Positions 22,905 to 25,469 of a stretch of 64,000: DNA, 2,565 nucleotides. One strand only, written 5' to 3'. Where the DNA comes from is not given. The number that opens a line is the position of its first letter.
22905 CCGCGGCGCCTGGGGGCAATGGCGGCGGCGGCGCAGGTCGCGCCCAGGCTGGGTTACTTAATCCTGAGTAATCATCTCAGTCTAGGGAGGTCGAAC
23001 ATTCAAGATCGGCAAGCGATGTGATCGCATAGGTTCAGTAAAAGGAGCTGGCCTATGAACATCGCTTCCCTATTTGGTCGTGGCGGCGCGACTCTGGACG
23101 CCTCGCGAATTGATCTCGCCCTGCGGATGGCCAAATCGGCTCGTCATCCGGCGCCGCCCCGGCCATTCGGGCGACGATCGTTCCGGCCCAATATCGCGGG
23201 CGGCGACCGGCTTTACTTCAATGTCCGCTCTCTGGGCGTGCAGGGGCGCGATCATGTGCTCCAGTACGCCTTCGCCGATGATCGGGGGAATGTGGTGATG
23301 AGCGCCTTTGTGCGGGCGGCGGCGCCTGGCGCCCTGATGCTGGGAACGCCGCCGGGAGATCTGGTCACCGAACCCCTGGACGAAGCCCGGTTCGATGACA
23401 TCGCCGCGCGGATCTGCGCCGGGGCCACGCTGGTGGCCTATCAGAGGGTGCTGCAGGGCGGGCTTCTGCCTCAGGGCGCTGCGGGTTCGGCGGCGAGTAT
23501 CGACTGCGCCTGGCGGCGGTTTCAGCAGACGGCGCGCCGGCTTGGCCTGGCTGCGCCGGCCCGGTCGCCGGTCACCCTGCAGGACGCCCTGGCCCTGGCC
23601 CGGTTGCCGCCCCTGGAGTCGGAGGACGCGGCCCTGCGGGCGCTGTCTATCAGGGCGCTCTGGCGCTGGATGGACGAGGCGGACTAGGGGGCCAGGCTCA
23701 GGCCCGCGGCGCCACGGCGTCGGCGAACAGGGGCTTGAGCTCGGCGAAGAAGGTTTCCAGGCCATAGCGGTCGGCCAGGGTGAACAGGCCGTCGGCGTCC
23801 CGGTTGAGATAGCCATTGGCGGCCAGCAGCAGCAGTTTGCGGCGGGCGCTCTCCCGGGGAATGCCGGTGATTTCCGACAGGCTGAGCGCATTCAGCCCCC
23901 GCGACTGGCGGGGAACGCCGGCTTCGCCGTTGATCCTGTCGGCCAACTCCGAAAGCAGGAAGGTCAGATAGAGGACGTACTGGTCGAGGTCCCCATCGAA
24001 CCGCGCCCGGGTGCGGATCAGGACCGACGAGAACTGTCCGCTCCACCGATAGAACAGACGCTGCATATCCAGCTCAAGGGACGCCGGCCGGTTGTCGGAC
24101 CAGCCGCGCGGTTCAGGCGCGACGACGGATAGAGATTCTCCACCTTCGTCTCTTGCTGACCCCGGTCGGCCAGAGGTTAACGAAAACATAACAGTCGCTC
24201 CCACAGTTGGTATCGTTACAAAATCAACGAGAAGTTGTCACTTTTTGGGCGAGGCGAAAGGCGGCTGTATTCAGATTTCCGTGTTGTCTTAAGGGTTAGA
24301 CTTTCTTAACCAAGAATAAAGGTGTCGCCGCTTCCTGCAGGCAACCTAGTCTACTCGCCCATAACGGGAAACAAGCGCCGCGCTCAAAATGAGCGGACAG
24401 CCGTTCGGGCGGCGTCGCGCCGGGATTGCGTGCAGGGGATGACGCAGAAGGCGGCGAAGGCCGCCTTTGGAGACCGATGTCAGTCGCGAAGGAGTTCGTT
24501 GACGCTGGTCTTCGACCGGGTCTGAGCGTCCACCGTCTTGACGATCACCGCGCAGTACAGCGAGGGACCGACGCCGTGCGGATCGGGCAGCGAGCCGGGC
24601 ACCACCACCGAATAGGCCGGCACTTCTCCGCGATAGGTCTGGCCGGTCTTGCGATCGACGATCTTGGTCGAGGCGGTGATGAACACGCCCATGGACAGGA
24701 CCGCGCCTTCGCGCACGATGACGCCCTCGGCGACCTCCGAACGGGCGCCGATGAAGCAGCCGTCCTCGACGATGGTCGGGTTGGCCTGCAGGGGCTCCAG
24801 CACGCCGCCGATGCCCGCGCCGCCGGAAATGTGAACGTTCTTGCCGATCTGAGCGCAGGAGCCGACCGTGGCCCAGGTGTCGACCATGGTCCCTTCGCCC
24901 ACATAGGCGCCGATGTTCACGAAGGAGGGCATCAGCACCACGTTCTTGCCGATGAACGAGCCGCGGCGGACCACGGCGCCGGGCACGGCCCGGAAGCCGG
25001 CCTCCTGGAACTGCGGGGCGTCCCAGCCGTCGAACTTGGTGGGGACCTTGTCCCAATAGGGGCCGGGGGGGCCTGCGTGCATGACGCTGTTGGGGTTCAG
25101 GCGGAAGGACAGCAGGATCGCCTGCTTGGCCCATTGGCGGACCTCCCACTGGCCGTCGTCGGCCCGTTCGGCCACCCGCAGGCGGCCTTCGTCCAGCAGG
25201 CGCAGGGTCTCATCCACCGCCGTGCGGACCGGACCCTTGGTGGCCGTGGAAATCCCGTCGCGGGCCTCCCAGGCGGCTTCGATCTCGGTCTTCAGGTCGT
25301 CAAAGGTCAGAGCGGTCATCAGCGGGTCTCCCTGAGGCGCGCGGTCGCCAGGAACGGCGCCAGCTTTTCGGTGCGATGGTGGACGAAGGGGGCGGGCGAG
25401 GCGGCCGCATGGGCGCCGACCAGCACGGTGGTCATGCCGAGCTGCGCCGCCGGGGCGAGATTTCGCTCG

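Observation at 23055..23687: DEDD-exonuclease-like protein with every catalytic residue replaced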

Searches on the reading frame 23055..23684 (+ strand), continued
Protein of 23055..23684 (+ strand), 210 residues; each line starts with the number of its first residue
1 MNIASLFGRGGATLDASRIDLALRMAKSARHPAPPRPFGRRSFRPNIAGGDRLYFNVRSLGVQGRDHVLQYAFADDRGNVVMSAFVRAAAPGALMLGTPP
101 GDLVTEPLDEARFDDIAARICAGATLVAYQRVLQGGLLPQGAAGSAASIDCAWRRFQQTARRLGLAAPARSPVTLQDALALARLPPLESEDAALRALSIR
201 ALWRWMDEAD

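Call 89: search_protein_families(library=pfam, alignment_id=A2, max_evalue=10)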
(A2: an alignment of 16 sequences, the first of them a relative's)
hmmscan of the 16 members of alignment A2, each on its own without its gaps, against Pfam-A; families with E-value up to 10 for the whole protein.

A. member 1, P0001 (210 aa): 0 families

B. families by the number of members that match (of 16 scanned): 1 family
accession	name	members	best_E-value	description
PF19397.4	DUF5972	1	0.96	Family of unknown function (DUF5972)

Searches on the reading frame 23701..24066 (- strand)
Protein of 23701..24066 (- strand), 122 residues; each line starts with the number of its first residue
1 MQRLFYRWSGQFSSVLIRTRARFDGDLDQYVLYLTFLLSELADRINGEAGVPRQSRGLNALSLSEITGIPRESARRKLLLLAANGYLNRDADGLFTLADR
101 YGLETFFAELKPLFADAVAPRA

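Call 30: search_protein_families(library=padloc, proteins=[window:23701-24066:-], max_evalue=1)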
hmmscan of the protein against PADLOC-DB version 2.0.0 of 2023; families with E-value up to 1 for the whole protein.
window:23701-24066:- (122 aa): 0 families

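Call 31: search_protein_families(library=phrogs, proteins=[window:23701-24066:-], max_evalue=1)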
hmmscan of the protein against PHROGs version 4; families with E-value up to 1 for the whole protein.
window:23701-24066:- (122 aa): 0 families

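Call 45: find_homologous_proteins(query=window:23701-24066:-, max_evalue=0.001)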
Query window:23701-24066:- (122 aa): 83 proteins with E <= 0.001 among 393 candidates.
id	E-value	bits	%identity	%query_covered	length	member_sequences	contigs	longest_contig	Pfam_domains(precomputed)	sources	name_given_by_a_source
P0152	8.7e-72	257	100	100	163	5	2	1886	-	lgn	-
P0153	1.1e-69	250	98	100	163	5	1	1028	-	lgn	-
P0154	1.9e-69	249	97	100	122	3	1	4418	-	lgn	-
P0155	7.9e-68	244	93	100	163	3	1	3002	-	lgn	-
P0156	1.5e-65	236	92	100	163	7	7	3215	-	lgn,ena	-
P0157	4.8e-64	232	89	100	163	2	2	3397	-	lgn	-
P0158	2.6e-63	229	89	100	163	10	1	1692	-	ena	-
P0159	6.6e-63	228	90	100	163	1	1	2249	-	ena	-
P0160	9.6e-63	227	88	99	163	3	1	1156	-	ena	-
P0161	5.3e-62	225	88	100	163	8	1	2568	-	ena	-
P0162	5.1e-61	222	84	100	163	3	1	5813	-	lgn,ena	-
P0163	4.5e-58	212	81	100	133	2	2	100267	-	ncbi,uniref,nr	ncbi:MAG: hypothetical protein Q7V15_16205 [Phenylobacterium sp.]|uniref:hypothetical protein n=1 Ta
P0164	3.4e-57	209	83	98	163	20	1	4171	-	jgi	-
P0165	2.8e-53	197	80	95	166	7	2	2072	-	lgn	-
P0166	2.0e-52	194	78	96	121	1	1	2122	-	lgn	-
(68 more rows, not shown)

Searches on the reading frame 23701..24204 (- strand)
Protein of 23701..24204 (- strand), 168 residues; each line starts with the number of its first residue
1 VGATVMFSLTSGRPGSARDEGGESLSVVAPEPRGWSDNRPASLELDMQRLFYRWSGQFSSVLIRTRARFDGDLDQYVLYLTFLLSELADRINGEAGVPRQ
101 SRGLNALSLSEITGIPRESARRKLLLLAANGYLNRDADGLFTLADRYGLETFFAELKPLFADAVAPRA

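Call 3: search_protein_families(library=pfam, proteins=[window:23701-24204:-], max_evalue=1)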
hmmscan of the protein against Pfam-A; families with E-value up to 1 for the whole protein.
window:23701-24204:- (168 aa): 1 family
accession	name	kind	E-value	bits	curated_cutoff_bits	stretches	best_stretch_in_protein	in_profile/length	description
PF09339.16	HTH_IclR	-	0.031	14.5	22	1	101-136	16-51/52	IclR helix-turn-helix domain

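Call 4: search_protein_families(library=ncbifam, proteins=[window:23701-24204:-], max_evalue=1)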
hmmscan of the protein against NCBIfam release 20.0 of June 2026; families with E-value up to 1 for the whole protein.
window:23701-24204:- (168 aa): 1 family
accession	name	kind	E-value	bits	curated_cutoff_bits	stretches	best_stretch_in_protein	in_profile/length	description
TIGR02431.1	pcaR_pcaU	subfamily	0.00024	20.5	284.75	1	103-146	24-66/248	beta-ketoadipate pathway transcriptional regulators, PcaR/PcaU/PobR family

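Call 56: predict_structure(alignment_id=A3)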
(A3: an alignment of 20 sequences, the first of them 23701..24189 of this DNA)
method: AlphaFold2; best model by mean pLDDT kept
length: 163 residues; sequences in the alignment: 20
mean_pLDDT: 71.5   pTM: 0.58
mean pLDDT of the five models: 71.5, 71.4, 70.6, 66.1, 65.8
residues with pLDDT >= 90: 32; 70-90: 72; 50-70: 25; < 50: 34
segments of 3 or more residues with pLDDT < 50: 1-33
pLDDT, mean of each block of 10 residues (from residue 1): 37 34 41 58 75 79 86 90 77 69 87 91 92 89 83 65 49
secondary structure, 60 per line:
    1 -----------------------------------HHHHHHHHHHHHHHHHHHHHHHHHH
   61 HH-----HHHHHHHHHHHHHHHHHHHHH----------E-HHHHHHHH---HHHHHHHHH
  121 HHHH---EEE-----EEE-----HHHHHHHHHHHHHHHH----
elements in order: H36-62 H68-88 H101-108 H112-124 E128-130 E136-138 H144-159

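Call 59: fold_search(model_id=the predicted structure, library=pdb)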
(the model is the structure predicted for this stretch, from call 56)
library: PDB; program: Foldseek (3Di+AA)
matches with E <= 10: 1674; with E <= 0.001: 0
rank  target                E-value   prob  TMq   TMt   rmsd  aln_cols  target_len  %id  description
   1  3mq0_B                2.4e-03  1.00  0.32  0.22   6.8        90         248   26  Crystal Structure of Agobacterium tumefaciens repressor BlcR (released 2011-03-30)
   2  4zzl_B                3.9e-03  1.00  0.34  0.39   7.4       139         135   20  MexR R21W derepressor mutant causing multidrug resistance in P. aeruginosa by mexAB-oprM efflux pump expression (released 2016-07-27)
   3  3i53_B                5.0e-03  1.00  0.28  0.17   6.0        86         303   24  Crystal structure of an O-methyltransferase (NcsB1) from neocarzinostatin biosynthesis in complex with S-adenosyl-L-ho (released 2009-09-01)
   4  3cuo_D                6.4e-03  1.00  0.34  0.54   7.7       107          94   20  Crystal structure of the predicted DNA-binding transcriptional regulator from E. coli (released 2008-06-17)
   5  4aih_B                9.2e-03  1.00  0.38  0.44   7.0       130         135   14  Crystal structure of RovA from Yersinia in its free form (released 2012-09-12)
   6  4zzl_A                9.7e-03  0.99  0.37  0.40  10.9       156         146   19  MexR R21W derepressor mutant causing multidrug resistance in P. aeruginosa by mexAB-oprM efflux pump expression (released 2016-07-27)
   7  3bdd_A                1.0e-02  0.99  0.35  0.40   7.6       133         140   19  CRYSTAL STRUCTURE OF A PUTATIVE MULTIPLE ANTIBIOTIC-RESISTANCE REPRESSOR (SSU05_1136) FROM STREPTOCOCCUS SUIS 89/1591  (released 2007-12-04)
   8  3i58_A                1.2e-02  1.00  0.28  0.16   5.9        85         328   25  Crystal structure of an O-methyltransferase (NcsB1) from neocarzinostatin biosynthesis in complex with S-adenosyl-L-ho (released 2009-09-01)
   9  3e6m_D                1.2e-02  0.99  0.35  0.38   7.7       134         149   20  The crystal structure of a MarR family transcriptional regulator from Silicibacter pomeroyi DSS. (released 2008-09-02)
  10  8eju_A                1.2e-02  0.99  0.31  0.20   9.6        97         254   26  The crystal structure of Pseudomonas putida PcaR (released 2024-03-20)
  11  3e6m_B                1.2e-02  0.99  0.35  0.38   8.1       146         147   18  The crystal structure of a MarR family transcriptional regulator from Silicibacter pomeroyi DSS. (released 2008-09-02)
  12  9lac_B                1.5e-02  1.00  0.30  0.16   6.8        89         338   27  Comparative analysis of functions and catalytic mechanisms of methyltransferases involved in anthracycline biosynthesi (released 2026-01-07)
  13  2fbh                  1.5e-02  0.99  0.37  0.43   6.4       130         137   15  The crystal structure of transcriptional regulator PA3341 (released 2005-12-20)
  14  5whm_B                1.6e-02  1.00  0.38  0.25   6.6       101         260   22  Crystal Structure of IclR Family Transcriptional Regulator from Brucella abortus (released 2017-08-23)
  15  5whm_C                1.6e-02  1.00  0.34  0.22   6.1        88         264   27  Crystal Structure of IclR Family Transcriptional Regulator from Brucella abortus (released 2017-08-23)
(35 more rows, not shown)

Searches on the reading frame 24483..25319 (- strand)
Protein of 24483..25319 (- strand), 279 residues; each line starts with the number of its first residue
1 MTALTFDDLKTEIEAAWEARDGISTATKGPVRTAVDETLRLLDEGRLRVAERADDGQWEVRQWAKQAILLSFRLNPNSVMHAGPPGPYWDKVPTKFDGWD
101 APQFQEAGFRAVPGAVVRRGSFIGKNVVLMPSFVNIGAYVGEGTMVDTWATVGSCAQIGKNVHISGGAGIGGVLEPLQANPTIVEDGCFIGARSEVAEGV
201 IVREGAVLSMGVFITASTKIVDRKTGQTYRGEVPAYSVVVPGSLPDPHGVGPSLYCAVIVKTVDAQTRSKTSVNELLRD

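Call 3: search_protein_families(library=pfam, proteins=[window:24483-25319:-], max_evalue=1)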
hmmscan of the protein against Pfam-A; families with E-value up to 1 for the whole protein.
window:24483-25319:- (279 aa): 4 families
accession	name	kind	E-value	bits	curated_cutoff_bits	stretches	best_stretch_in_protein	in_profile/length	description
PF14805.11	THDPS_N_2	-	1.4e-24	86.4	25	1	8-74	1-67/67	Tetrahydrodipicolinate N-succinyltransferase N-terminal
PF00132.30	Hexapep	-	9.5e-15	54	27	2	137-172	1-36/36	Bacterial transferase hexapeptide (six repeats)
PF14602.12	Hexapep_2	-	2.2e-12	46.9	27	1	181-216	1-34/34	Hexapeptide repeat of succinyl-transferase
PF25084.1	LbH_EIF2B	-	6.7e-07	29.7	54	2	114-170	38-93/105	EIF2B subunit epsilon LbH domain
